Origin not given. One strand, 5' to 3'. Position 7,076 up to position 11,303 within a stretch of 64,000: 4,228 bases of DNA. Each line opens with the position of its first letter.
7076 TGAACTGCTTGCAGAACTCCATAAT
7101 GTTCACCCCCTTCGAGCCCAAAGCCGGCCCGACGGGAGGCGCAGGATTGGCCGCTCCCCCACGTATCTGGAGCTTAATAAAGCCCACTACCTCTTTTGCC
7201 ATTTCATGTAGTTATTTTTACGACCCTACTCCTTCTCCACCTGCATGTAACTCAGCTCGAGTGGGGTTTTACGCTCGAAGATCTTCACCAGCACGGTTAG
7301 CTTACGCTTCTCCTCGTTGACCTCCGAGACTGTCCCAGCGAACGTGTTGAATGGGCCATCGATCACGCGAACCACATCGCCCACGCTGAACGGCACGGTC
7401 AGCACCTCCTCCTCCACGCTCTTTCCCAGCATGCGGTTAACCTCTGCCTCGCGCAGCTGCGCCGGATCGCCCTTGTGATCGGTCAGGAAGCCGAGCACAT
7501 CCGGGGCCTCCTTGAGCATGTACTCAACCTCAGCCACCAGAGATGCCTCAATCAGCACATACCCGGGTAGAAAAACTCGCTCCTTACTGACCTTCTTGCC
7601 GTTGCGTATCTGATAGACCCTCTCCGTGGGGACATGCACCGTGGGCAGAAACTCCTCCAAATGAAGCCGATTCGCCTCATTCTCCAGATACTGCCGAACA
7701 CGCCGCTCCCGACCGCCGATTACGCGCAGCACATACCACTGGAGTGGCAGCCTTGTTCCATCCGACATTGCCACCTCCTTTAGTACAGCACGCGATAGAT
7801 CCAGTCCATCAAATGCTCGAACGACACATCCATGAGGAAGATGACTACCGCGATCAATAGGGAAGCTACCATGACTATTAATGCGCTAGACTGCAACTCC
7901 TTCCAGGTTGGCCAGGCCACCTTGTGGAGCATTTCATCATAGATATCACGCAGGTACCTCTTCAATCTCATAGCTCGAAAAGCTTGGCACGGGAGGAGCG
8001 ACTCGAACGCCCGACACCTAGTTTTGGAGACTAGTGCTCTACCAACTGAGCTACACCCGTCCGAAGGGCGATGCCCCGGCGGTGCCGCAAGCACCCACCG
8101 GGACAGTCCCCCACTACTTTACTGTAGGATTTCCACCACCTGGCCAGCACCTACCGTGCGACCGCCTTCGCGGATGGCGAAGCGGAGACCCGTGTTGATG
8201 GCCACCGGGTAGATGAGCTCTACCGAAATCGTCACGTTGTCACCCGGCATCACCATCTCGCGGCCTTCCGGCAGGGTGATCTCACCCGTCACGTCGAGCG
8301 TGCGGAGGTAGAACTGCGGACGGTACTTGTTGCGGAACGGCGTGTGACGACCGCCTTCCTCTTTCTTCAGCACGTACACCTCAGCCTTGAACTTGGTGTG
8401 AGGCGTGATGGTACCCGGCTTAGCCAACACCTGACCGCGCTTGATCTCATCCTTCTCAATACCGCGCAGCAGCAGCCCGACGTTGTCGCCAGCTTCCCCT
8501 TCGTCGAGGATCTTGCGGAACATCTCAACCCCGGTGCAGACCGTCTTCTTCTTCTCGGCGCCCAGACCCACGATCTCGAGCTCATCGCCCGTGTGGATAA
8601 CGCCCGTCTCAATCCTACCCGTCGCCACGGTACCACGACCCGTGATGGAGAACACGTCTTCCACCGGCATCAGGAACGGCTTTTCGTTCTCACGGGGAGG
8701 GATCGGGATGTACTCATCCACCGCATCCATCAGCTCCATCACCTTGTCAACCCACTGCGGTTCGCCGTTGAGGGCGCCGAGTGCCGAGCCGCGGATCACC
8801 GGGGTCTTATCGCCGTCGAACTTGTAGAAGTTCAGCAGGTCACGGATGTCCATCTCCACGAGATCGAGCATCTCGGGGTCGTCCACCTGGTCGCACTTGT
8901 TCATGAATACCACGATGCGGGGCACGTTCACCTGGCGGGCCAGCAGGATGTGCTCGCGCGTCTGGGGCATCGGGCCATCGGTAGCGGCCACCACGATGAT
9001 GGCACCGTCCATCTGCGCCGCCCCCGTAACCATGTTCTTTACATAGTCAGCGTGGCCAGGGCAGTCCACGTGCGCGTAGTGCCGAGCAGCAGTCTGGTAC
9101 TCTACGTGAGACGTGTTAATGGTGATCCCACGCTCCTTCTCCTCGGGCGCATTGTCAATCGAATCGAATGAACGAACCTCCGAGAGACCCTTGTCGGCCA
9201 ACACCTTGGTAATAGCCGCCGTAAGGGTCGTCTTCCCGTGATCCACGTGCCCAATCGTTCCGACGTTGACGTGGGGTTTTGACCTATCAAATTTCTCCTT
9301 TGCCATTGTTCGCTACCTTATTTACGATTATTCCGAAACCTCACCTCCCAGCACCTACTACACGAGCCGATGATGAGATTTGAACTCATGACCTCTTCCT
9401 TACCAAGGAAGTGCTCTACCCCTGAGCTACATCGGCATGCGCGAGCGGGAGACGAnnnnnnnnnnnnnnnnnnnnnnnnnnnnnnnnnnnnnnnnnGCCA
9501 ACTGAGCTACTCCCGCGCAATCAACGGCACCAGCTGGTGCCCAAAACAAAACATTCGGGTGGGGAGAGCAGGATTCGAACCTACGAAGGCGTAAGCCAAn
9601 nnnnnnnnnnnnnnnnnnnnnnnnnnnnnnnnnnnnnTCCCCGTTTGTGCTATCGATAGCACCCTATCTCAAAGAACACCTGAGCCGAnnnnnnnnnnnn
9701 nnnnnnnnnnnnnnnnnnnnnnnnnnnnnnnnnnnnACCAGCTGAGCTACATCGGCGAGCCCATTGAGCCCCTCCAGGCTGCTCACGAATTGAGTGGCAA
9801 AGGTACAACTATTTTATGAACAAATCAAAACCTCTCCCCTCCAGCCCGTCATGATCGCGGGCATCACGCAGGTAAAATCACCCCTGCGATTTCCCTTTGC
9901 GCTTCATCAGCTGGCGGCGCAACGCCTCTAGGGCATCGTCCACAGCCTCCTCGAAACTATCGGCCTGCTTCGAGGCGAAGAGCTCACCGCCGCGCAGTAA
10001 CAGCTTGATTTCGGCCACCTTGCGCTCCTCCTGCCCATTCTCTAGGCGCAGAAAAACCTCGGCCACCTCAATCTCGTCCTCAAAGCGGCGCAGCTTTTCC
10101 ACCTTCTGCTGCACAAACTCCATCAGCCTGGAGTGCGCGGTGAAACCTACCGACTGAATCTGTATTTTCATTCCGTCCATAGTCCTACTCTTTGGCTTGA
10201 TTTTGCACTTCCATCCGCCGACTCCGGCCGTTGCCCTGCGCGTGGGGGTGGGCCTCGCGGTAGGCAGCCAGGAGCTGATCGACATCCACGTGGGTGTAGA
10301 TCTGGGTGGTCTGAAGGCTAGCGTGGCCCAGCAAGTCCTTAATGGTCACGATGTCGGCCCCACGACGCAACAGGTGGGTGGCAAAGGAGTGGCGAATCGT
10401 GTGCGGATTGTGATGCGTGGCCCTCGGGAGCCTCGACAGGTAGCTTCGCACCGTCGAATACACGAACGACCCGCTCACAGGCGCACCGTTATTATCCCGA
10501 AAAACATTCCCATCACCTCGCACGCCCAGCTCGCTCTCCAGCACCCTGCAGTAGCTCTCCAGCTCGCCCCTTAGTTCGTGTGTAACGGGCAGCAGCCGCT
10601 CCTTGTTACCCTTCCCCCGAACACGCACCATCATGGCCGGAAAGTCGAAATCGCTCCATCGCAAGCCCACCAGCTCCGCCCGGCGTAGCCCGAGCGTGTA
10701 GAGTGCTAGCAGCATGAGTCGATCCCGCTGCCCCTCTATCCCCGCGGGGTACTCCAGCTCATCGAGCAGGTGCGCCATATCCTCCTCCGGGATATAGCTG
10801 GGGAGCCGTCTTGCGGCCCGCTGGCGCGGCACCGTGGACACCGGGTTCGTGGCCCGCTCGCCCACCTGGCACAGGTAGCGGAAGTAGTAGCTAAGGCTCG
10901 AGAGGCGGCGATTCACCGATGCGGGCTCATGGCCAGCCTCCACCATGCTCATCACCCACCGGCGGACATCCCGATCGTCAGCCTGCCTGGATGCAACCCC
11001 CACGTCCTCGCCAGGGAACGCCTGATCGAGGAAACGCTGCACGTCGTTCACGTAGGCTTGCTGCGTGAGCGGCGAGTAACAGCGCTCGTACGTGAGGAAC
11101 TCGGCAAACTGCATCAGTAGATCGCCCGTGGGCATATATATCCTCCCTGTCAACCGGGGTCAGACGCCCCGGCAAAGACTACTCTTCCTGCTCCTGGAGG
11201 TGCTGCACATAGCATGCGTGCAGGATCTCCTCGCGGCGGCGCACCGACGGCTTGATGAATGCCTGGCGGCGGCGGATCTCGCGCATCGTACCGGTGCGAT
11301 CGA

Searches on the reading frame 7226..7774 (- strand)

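Call 73: search_protein_families(library=pfam, proteins=[window:7226-7774:-], max_evalue=0.0001)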
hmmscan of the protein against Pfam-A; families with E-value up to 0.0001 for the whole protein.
window:7226-7774:- (182 aa): 2 families
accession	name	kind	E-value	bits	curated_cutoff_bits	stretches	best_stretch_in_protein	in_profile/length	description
PF02357.24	NusG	-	1.9e-18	67.2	22.2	1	12-116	2-93/93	Transcription termination factor nusG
PF00467.35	KOW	-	6.3e-06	26.3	22.3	1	131-164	1-32/32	KOW motif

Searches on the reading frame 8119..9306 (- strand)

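Call 7: search_protein_families(library=pfam, proteins=[window:8119-9306:-], max_evalue=0.01)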
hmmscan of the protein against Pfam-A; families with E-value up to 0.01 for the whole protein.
window:8119-9306:- (395 aa): 4 families
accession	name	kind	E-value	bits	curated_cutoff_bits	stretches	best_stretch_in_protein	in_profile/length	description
PF00009.33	GTP_EFTU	-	3.6e-63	213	26.5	1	10-201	1-187/188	Elongation factor Tu GTP binding domain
PF03143.23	GTP_EFTU_D3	-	3.6e-38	130.6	27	1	299-393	1-105/106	Elongation factor Tu C-terminal domain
PF03144.31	GTP_EFTU_D2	-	6.3e-20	71.8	30.3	1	225-295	1-73/73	Elongation factor Tu domain 2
PF01926.29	MMR_HSR1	-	0.00047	20.7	21.9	1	15-134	2-111/113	50S ribosome-binding GTPase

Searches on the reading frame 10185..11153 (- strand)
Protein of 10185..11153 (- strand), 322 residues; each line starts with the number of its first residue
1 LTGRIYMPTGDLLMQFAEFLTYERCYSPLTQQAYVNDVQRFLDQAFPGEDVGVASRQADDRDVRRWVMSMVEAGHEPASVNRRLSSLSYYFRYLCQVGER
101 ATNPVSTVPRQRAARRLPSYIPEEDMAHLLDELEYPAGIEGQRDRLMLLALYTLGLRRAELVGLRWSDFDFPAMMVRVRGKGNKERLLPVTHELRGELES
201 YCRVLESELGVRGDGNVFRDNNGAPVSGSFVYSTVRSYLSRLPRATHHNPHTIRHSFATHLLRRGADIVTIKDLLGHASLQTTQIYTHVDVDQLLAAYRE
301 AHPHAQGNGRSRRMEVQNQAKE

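Call 7: search_protein_families(library=pfam, proteins=[window:10185-11153:-], max_evalue=0.01)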
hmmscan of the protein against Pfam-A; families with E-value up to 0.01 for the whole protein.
window:10185-11153:- (322 aa): 3 families
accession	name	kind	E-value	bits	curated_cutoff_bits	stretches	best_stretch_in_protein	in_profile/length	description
PF00589.27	Phage_integrase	-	1.1e-33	116.9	27.1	1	121-290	3-169/172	Phage integrase family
PF02899.23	Phage_int_SAM_1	-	2.2e-13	50.7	22.3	1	14-95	2-80/83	Phage integrase, N-terminal SAM-like domain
PF13495.12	Phage_int_SAM_4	-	9.1e-08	32.8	27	1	12-96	1-80/85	Phage integrase, N-terminal SAM-like domain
